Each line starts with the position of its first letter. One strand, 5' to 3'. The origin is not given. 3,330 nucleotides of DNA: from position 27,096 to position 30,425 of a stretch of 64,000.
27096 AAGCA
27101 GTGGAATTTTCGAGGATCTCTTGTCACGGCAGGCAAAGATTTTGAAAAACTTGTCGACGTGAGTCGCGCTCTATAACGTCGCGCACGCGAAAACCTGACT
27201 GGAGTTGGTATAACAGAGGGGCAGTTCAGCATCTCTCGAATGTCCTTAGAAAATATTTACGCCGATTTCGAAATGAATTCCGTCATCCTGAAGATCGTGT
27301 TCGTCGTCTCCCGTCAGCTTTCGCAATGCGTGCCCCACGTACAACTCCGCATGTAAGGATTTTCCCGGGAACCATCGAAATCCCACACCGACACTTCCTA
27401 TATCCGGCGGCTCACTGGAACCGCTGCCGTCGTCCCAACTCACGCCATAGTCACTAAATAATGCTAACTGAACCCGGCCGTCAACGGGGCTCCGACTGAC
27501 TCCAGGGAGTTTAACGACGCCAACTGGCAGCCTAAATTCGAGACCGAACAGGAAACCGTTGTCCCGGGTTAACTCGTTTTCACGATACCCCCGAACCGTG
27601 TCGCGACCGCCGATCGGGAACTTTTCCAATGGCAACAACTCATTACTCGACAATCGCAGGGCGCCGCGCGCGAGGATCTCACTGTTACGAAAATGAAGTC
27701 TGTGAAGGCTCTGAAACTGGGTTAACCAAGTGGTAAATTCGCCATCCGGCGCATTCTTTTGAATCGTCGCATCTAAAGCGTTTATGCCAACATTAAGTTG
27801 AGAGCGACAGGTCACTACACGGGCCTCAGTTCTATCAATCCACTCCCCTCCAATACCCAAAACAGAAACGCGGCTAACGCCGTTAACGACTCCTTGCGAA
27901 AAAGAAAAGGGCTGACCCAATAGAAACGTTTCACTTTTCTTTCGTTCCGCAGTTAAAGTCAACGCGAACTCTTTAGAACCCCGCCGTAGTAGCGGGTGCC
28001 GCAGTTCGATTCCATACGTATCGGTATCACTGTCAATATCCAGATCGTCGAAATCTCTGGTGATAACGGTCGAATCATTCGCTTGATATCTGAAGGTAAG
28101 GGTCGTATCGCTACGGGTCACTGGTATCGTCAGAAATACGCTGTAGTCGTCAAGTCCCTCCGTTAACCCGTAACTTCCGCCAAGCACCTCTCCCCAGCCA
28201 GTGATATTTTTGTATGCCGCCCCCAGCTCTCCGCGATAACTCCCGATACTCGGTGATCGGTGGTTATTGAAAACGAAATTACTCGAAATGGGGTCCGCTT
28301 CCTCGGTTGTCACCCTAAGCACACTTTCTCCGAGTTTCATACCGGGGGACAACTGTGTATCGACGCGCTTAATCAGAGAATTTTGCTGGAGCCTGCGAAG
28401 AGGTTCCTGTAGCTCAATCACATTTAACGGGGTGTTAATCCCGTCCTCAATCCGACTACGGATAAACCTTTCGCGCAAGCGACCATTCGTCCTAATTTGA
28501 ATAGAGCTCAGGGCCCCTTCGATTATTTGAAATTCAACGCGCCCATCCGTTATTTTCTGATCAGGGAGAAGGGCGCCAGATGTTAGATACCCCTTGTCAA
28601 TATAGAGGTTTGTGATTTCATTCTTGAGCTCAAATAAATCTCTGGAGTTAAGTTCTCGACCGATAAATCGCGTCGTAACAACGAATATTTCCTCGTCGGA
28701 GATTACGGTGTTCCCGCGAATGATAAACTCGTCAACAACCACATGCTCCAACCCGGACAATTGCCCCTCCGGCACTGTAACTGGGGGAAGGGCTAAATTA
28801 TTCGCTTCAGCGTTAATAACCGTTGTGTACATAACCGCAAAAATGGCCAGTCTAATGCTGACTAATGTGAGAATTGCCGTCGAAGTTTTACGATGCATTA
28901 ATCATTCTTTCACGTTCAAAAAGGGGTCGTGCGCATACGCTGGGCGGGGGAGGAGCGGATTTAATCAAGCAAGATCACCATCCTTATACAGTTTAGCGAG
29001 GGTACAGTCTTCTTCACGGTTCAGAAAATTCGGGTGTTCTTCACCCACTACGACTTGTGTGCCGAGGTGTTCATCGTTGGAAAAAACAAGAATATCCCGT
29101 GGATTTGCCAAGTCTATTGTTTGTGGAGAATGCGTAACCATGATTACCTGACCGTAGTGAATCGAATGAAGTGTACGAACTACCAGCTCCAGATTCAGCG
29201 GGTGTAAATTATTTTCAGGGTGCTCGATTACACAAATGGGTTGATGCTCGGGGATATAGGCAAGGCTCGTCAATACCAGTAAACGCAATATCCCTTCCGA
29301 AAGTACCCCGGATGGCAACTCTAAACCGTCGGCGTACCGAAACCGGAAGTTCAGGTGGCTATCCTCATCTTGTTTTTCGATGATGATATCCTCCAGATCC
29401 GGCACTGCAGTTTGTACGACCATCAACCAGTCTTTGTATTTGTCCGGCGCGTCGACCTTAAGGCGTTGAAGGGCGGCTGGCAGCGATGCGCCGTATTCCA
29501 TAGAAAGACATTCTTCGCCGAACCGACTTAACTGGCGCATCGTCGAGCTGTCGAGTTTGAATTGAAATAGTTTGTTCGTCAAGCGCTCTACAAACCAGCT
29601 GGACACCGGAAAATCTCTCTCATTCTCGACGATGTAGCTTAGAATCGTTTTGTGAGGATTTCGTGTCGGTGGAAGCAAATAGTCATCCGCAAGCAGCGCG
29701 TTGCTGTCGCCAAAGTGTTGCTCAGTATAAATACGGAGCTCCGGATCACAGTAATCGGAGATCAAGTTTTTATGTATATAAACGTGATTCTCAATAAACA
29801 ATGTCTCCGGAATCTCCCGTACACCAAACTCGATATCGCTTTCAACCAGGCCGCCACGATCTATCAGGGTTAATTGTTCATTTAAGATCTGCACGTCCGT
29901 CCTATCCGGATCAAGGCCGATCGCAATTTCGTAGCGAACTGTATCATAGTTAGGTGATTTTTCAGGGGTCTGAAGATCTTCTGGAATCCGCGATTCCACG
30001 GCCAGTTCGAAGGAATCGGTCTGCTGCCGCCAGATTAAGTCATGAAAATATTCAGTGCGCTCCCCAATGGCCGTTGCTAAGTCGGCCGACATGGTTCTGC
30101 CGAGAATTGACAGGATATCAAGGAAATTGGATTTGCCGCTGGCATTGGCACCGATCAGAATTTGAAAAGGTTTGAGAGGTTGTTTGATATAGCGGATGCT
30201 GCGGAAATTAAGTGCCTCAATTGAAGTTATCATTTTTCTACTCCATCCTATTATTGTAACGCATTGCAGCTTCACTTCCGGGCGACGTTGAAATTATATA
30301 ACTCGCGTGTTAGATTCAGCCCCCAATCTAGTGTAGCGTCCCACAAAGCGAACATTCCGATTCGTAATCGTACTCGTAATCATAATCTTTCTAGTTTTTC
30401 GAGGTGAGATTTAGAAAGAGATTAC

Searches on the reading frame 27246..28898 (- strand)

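Call 79: search_protein_families(library=pfam, proteins=[window:27246-28898:-], max_evalue=0.00001)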
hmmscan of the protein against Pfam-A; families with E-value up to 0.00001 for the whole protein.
window:27246-28898:- (550 aa): 3 families
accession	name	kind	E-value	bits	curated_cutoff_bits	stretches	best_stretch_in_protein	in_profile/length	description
PF03865.19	ShlB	-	1.8e-29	103.6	22.7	1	190-508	1-310/311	Haemolysin secretion/activation protein ShlB/FhaC/HecB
PF08479.16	POTRA_2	-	5.3e-20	71.5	24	1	55-128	3-76/76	POTRA domain, ShlB-type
PF01103.29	Omp85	-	4e-10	40.2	24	1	388-546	158-322/325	Omp85 superfamily domain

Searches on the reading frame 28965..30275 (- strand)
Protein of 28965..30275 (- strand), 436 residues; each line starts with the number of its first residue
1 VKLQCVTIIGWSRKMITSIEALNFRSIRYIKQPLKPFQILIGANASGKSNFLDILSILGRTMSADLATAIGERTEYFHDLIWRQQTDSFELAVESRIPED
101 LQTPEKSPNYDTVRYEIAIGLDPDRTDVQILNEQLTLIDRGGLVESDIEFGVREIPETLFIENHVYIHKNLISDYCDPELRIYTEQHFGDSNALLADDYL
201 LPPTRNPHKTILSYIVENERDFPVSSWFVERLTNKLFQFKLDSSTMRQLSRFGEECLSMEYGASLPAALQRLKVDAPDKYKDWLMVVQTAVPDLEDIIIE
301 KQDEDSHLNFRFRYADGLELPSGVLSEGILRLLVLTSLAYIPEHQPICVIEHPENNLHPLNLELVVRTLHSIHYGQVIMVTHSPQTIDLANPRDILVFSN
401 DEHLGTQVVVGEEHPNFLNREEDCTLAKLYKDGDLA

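Call 79: search_protein_families(library=pfam, proteins=[window:28965-30275:-], max_evalue=0.00001)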
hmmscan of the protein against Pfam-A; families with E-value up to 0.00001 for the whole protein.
window:28965-30275:- (436 aa): 4 families
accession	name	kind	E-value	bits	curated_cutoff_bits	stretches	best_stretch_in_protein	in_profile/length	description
PF13304.12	AAA_21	-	7.1e-22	79.3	27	1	39-388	3-304/304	AAA domain, putative AbiEii toxin, Type IV TA system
PF13175.12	AAA_15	-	5.2e-18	66.2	32.1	2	15-62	1-50/374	AAA ATPase domain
PF02463.25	SMC_N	-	2.5e-09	37.4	40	1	15-391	1-206/220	RecF/RecN/SMC N terminal domain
PF11398.14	DUF2813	-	5.6e-09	36.3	21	0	343-390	282-328/372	Protein of unknown function (DUF2813)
